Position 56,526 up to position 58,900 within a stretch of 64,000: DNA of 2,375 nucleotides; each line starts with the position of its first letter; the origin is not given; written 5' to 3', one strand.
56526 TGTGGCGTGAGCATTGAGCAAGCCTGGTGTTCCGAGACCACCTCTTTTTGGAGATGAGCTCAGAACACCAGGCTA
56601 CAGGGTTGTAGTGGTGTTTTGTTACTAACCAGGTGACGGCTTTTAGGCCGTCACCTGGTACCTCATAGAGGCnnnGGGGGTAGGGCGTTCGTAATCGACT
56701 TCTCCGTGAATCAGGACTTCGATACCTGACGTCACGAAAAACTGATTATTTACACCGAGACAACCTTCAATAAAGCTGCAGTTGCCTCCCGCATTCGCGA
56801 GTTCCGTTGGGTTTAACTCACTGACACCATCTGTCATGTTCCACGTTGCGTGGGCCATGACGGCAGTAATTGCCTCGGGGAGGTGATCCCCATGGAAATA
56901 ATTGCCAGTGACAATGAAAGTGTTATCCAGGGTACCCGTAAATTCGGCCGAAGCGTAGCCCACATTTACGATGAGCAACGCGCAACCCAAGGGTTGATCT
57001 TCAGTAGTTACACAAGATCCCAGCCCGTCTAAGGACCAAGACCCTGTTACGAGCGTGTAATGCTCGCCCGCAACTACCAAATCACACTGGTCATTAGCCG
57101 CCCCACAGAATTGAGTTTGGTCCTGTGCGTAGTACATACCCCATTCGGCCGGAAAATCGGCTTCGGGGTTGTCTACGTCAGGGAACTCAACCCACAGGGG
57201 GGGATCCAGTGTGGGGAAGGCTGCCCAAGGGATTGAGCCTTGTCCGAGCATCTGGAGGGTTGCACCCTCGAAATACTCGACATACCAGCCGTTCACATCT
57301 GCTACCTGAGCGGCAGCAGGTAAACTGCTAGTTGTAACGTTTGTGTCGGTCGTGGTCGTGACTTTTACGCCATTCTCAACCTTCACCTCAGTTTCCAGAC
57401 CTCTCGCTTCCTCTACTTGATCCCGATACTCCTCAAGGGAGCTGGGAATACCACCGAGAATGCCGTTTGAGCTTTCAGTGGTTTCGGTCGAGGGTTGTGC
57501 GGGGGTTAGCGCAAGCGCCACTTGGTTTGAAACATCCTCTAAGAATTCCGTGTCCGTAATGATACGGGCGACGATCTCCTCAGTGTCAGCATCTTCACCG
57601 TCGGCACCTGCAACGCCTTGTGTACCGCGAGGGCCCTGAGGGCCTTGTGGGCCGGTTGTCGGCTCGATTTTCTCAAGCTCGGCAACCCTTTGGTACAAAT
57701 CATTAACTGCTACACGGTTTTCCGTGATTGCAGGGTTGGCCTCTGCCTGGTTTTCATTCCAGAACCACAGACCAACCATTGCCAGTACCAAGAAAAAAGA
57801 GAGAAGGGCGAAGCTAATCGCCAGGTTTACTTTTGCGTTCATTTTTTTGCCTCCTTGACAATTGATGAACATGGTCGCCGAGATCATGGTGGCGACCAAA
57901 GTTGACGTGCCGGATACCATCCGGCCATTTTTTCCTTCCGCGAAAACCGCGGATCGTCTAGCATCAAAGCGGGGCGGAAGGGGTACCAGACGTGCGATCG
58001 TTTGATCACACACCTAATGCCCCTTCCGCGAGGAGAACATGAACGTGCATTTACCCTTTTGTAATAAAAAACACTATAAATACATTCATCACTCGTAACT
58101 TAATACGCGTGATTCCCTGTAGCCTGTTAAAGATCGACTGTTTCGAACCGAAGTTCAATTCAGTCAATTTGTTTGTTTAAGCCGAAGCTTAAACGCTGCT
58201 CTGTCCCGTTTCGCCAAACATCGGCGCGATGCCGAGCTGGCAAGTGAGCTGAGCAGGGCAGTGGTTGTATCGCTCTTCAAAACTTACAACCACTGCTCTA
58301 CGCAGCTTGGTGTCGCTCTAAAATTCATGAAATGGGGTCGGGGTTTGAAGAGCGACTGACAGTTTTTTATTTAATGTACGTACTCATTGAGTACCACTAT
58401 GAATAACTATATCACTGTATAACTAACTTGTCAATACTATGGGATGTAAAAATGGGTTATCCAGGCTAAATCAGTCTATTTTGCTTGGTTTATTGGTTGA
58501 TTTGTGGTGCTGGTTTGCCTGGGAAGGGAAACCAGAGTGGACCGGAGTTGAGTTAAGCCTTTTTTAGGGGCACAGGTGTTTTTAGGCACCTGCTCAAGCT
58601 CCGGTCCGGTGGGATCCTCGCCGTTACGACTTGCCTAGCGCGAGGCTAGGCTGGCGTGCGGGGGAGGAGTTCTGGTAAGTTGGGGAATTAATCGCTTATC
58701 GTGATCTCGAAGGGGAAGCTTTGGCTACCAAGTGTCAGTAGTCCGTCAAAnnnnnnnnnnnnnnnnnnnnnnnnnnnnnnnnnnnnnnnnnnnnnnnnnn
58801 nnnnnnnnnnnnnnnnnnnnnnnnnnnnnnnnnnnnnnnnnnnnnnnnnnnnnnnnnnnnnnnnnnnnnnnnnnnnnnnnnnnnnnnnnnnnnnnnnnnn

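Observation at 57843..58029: GC-rich, multi-hairpin element immediately upstream of the collagen-like gene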

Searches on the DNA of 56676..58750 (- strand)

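Call 5: search_rna_families(source=window, start=57700, end=58750, threshold=evalue, max_evalue=10, show_alignments=3)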
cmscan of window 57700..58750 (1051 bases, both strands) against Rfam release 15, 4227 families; matches with E-value up to 10: 13.
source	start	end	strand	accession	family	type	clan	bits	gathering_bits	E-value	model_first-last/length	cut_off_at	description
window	58244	58311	+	RF00684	mir-122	Gene; miRNA;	-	25.2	70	0.011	1-73/73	no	mir-122 microRNA precursor family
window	58246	58308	+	RF00456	mir-34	Gene; miRNA;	CL00087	21.6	53.4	0.059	1-72/72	no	mir-34 microRNA precursor family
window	58247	58307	+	RF00707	mir-197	Gene; miRNA;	-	19.1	74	3.1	1-75/75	no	mir-197 microRNA precursor family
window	58241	58313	+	RF03594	mir-3817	Gene; miRNA;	-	18.8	90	1.3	1-89/89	no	mir-3817 microRNA precursor family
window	57840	57905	-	RF02934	caiA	Gene; sRNA;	-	18.7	55.5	3.2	1-78/78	no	caiA RNA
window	58248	58306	-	RF00456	mir-34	Gene; miRNA;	CL00087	18.5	53.4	0.45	1-72/72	no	mir-34 microRNA precursor family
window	58235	58314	+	RF03396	mir-2814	Gene; miRNA;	-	17.9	90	2.5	1-87/87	no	mir-2814 microRNA precursor family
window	57791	57933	+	RF01808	MicX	Gene; sRNA;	-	16.5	75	0.64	1-194/194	no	MicX Vibrio cholerae sRNA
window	58254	58300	+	RF00955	mir-1829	Gene; miRNA;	-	16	60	8.1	1-58/58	no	mir-1829 microRNA precursor family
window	57931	57951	-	RF01111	SBWMV2_UPD-PKk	Cis-reg;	-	15.7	35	6.3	1-21/21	no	Pseudoknot of upstream pseudoknot domain (UPD) of the 3'UTR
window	58168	58214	-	RF01074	RF_site1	Cis-reg; frameshift_element;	-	15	40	9.6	1-40/40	no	Putative RNA-dependent RNA polymerase ribosomal frameshift site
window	57922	57954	-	RF01100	PK-BYV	Cis-reg;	-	13.7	50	8.5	1-40/40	no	3'-terminal pseudoknot in BYV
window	58154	58212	+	RF02081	STnc550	Gene; sRNA;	-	10.5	48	8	1-388/388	no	Enterobacterial sRNA STnc550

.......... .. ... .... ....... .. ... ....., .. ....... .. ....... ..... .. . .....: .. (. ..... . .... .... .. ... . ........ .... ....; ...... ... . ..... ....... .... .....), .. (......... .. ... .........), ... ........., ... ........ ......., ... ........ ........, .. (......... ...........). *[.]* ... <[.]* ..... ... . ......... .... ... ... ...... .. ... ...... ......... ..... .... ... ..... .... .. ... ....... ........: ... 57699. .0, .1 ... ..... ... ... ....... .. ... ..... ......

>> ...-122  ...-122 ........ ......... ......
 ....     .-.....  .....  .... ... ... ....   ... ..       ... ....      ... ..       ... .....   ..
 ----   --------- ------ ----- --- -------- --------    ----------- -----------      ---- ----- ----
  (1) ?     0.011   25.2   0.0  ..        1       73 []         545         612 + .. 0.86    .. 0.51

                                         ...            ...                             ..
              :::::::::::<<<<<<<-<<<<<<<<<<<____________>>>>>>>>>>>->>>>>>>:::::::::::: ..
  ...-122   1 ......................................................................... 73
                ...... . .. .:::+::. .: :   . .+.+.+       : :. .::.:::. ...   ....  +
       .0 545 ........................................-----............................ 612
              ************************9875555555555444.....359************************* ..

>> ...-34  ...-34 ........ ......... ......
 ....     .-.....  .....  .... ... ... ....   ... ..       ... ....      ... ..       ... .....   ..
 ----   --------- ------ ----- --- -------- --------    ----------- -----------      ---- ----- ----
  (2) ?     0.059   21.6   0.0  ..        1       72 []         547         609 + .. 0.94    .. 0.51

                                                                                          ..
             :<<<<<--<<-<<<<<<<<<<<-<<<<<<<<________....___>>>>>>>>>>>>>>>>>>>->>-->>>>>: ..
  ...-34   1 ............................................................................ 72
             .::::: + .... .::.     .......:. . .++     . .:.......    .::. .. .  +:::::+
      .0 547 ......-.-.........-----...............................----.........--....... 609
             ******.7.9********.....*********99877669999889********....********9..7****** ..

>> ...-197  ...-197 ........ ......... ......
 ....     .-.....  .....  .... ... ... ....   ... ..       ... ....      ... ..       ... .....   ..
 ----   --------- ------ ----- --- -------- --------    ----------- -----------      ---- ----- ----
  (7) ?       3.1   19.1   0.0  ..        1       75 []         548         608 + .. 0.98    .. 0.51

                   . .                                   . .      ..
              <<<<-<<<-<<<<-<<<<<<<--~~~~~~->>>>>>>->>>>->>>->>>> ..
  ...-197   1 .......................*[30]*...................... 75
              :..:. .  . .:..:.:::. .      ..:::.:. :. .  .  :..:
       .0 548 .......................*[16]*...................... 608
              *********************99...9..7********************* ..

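Call 40: search_dna_similar(query=window:57843-58690:-, collection=phages, mode=distant, max_evalue=0.01)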
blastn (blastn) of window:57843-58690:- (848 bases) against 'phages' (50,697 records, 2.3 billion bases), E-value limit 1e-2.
No match.

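Call 41: search_dna_similar(query=window:57843-58690:-, collection=plasmids, mode=distant, max_evalue=0.01)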
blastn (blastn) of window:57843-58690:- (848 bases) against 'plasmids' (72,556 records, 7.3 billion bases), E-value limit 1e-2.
No match.

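Call 56: search_rna_families(sources=[L002, L003, L004, L006, L015], threshold=gathering)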
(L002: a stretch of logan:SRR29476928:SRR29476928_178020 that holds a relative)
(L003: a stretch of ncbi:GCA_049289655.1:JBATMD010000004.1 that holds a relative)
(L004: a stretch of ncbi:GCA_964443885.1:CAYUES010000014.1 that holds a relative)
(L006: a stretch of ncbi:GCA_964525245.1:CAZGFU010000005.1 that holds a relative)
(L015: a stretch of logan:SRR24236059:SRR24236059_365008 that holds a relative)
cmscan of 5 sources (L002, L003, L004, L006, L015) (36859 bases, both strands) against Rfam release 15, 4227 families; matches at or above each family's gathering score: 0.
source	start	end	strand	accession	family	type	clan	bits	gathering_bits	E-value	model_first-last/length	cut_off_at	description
